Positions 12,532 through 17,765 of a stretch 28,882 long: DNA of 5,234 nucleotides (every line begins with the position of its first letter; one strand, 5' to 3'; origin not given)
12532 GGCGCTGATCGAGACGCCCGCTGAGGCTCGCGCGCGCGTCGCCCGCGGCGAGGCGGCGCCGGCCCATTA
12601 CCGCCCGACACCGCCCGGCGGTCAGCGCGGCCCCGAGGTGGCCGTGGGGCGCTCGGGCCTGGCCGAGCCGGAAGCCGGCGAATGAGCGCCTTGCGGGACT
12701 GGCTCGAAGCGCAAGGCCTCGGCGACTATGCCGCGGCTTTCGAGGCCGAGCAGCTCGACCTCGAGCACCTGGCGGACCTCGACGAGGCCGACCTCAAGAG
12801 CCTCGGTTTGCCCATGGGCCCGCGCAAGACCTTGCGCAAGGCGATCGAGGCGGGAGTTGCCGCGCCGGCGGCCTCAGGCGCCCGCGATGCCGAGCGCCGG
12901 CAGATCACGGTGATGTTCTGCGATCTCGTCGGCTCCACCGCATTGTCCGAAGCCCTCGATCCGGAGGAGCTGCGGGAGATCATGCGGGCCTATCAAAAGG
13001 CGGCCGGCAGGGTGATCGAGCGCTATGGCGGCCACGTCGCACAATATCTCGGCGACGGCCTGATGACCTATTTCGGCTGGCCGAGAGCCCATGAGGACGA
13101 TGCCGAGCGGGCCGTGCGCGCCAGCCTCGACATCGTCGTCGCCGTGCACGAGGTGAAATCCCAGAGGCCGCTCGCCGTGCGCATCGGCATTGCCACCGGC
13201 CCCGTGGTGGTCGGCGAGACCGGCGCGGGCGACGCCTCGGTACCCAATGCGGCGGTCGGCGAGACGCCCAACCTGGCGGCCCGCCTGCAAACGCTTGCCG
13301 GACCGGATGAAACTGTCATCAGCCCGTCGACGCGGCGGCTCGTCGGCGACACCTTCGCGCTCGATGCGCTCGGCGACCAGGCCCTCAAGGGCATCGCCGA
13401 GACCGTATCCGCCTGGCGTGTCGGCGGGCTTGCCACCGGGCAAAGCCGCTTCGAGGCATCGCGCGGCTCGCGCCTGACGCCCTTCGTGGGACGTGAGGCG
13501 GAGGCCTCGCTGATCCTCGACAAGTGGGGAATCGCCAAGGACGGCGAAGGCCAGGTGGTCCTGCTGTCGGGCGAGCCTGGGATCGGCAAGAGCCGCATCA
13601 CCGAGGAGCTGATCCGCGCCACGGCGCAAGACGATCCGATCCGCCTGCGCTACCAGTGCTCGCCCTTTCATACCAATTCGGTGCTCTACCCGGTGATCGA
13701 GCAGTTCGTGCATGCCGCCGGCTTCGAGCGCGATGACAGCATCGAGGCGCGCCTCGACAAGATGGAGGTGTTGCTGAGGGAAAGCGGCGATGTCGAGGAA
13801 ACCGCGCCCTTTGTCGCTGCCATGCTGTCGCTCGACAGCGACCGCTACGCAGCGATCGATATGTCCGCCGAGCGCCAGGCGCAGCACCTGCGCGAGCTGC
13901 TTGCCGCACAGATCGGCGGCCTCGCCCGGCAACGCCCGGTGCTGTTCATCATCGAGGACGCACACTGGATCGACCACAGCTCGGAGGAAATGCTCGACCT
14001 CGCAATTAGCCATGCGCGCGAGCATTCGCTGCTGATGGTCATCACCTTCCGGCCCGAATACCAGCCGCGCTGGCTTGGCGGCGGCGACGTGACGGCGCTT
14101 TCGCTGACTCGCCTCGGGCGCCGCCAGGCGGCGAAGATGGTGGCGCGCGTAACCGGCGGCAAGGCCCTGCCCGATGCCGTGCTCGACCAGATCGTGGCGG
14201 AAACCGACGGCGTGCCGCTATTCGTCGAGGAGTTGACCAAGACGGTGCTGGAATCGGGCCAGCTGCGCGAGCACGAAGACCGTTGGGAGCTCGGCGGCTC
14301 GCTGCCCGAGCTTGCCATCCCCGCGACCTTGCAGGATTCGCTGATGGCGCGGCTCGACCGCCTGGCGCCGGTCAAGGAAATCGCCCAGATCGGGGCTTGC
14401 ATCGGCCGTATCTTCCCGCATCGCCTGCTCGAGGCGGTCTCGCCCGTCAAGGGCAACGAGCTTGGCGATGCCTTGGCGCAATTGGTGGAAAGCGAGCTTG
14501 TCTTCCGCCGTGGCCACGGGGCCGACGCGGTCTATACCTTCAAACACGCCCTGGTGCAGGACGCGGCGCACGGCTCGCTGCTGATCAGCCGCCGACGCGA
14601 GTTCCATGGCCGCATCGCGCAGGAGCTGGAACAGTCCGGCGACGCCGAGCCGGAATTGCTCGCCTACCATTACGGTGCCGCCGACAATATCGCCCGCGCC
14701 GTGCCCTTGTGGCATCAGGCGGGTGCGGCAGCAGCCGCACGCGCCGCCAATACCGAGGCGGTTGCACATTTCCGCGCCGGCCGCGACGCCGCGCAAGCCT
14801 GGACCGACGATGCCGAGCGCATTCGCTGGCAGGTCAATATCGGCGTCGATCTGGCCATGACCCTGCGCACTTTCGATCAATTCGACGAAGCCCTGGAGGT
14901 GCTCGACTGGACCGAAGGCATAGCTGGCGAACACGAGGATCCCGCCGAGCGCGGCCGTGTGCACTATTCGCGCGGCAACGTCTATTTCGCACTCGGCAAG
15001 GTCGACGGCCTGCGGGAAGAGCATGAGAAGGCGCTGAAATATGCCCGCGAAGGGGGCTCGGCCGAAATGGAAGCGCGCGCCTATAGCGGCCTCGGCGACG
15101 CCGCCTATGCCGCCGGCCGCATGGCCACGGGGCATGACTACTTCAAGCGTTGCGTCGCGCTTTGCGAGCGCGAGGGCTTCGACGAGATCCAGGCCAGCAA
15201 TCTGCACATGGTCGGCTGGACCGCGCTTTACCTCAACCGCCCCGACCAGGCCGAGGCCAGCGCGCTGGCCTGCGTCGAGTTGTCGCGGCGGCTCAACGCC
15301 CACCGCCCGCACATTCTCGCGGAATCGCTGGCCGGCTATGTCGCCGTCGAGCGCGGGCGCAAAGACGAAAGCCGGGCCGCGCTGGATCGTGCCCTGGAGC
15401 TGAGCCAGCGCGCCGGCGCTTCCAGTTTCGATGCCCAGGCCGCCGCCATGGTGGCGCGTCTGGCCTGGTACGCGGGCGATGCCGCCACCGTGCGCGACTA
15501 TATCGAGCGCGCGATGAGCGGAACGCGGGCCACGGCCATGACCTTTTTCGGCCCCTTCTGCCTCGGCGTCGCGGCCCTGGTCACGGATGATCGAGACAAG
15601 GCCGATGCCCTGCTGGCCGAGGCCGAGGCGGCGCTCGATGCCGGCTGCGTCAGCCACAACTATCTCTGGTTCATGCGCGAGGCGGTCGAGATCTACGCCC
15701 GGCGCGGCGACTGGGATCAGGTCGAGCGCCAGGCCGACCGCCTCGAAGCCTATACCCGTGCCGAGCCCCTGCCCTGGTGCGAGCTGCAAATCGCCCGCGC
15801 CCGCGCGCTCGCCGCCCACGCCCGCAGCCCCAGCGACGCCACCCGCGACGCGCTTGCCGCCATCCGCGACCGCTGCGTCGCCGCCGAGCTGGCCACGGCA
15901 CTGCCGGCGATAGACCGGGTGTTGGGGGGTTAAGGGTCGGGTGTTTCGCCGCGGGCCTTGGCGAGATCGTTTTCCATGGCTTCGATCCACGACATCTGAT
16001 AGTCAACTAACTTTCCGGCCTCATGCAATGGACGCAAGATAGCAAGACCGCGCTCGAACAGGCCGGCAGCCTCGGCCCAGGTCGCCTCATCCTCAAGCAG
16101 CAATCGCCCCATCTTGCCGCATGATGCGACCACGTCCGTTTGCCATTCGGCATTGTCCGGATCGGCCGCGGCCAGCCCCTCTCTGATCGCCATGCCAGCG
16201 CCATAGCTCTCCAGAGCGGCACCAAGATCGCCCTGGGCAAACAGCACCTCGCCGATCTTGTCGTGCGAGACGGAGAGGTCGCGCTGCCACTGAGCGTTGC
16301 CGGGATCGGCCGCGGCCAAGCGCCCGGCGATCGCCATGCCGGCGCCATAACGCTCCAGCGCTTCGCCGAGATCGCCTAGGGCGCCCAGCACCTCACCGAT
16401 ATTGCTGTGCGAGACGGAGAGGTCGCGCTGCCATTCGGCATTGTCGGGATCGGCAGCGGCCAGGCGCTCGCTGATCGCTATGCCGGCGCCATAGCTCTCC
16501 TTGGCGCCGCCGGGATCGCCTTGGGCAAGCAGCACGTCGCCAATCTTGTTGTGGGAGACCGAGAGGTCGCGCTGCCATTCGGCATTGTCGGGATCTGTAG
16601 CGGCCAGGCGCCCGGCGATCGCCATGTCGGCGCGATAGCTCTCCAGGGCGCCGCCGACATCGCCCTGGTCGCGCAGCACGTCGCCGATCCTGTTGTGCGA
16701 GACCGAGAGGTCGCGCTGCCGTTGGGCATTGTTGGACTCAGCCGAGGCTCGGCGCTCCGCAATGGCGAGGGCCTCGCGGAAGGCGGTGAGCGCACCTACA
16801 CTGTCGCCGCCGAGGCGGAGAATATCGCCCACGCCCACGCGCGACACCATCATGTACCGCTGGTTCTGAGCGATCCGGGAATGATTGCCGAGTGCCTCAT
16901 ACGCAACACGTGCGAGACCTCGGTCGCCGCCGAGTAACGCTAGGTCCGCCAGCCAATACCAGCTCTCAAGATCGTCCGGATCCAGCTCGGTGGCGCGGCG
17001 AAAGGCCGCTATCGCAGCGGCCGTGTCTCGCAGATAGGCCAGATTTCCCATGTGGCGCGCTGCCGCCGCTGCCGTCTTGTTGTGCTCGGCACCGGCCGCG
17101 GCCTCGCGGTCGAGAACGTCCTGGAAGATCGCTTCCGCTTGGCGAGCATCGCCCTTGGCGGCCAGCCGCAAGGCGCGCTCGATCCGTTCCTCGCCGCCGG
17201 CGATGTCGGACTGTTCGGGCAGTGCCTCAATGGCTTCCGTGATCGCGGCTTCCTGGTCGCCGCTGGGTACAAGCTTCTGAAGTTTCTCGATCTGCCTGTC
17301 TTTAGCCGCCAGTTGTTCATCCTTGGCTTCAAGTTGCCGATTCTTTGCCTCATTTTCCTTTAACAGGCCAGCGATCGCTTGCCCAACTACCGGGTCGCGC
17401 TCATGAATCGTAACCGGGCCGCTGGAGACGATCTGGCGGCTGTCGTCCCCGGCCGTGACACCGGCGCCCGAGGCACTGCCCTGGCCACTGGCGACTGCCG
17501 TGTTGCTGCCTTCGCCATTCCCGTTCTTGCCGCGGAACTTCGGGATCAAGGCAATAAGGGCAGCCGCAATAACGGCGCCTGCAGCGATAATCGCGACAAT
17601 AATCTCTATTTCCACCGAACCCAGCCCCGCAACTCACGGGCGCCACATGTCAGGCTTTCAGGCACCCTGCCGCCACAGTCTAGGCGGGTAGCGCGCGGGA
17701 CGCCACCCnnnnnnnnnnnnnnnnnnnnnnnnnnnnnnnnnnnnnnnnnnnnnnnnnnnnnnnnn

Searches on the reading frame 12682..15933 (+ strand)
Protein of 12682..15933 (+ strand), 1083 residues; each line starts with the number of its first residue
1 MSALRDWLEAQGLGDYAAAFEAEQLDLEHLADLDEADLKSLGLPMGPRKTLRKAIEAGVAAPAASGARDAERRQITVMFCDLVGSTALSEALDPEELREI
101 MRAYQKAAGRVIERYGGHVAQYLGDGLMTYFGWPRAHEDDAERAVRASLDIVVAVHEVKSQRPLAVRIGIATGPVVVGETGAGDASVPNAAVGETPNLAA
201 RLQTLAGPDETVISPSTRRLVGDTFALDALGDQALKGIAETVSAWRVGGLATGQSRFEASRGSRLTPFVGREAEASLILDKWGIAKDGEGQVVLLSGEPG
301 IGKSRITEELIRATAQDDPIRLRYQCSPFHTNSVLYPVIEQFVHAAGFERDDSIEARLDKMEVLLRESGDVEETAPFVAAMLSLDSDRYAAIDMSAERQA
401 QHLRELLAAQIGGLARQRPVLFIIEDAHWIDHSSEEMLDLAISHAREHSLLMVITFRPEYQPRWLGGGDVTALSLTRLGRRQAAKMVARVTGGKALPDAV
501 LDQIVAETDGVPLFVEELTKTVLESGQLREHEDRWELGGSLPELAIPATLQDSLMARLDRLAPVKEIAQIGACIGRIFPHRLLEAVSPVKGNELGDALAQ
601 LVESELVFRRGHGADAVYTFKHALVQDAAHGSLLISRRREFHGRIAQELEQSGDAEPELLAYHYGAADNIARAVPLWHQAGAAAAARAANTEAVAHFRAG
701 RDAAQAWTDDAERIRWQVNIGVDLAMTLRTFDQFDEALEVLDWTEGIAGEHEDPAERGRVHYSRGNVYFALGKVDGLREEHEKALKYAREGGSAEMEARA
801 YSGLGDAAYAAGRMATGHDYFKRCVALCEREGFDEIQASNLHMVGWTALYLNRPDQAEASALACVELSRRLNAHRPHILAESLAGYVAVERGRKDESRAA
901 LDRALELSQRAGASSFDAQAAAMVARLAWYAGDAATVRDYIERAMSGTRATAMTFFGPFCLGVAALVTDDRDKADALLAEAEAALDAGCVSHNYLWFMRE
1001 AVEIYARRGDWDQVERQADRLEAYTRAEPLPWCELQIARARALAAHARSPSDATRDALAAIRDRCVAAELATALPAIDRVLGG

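Call 45: search_protein_families(library=pfam, proteins=[window:12682-15933:+], max_evalue=0.00001)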
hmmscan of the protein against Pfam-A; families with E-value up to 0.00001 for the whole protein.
window:12682-15933:+ (1083 aa): 8 families
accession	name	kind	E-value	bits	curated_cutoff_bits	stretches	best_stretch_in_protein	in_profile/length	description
PF00211.25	Guanylate_cyc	-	3.9e-20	72.7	21.9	1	73-238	7-173/183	Adenylate and Guanylate cyclase catalytic domain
PF13191.12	AAA_16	-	6.8e-20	72.7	32.6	1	267-452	1-166/167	AAA ATPase domain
PF17874.7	TPR_MalT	-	4.1e-12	46.5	45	1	751-937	33-221/336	MalT-like TPR region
PF13424.12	TPR_12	-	1.1e-11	45.2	30.1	1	798-868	3-75/77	Tetratricopeptide repeat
PF00536.37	SAM_1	-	6.1e-10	39.8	23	1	3-56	7-61/64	SAM domain (Sterile alpha motif)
PF13401.12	AAA_22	-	9.1e-10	39.4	27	1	290-459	5-125/130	AAA domain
PF07647.24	SAM_2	-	5.8e-07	30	20.5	1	4-56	9-63/66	SAM domain (Sterile alpha motif)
PF13181.12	TPR_8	-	6.8e-07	29.4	25.7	0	840-869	3-32/34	Tetratricopeptide repeat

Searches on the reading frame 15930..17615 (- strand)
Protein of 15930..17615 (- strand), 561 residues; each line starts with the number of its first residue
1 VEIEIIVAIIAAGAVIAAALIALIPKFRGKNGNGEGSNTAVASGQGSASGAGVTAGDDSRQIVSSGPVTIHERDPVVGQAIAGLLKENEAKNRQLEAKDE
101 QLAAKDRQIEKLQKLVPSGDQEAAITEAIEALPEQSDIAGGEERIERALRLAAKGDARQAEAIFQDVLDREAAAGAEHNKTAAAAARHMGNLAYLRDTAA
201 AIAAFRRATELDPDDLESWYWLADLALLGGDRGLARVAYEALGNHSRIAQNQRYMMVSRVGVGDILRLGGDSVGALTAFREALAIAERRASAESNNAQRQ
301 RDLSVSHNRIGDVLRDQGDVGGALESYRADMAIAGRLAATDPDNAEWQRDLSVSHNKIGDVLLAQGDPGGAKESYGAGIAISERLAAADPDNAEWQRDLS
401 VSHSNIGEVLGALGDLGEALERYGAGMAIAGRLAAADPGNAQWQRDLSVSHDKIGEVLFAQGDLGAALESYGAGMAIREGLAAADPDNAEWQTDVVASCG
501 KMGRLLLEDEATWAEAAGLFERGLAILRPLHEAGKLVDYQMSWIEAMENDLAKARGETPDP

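Call 45: search_protein_families(library=pfam, proteins=[window:15930-17615:-], max_evalue=0.00001)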
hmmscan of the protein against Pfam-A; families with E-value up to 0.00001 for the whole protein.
window:15930-17615:- (561 aa): 7 families
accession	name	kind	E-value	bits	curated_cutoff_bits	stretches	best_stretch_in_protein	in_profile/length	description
PF07719.23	TPR_2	-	6.3e-16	57.5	27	0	192-215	10-34/34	Tetratricopeptide repeat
PF13424.12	TPR_12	-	1.9e-14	54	30.1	0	401-477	4-74/77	Tetratricopeptide repeat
PF00515.34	TPR_1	-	7.9e-13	48.1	27.8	0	194-215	13-34/34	Tetratricopeptide repeat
PF13181.12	TPR_8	-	9.3e-12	44.6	25.7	0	195-215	14-34/34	Tetratricopeptide repeat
PF13414.12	TPR_11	-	1.2e-10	41.3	26.8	0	199-224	11-36/42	TPR repeat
PF13431.12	TPR_17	-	1.5e-07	31.6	24.4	0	204-230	1-27/34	Tetratricopeptide repeat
PF13374.12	TPR_10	-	2.4e-06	27.8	27.5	0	308-337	6-35/42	Tetratricopeptide repeat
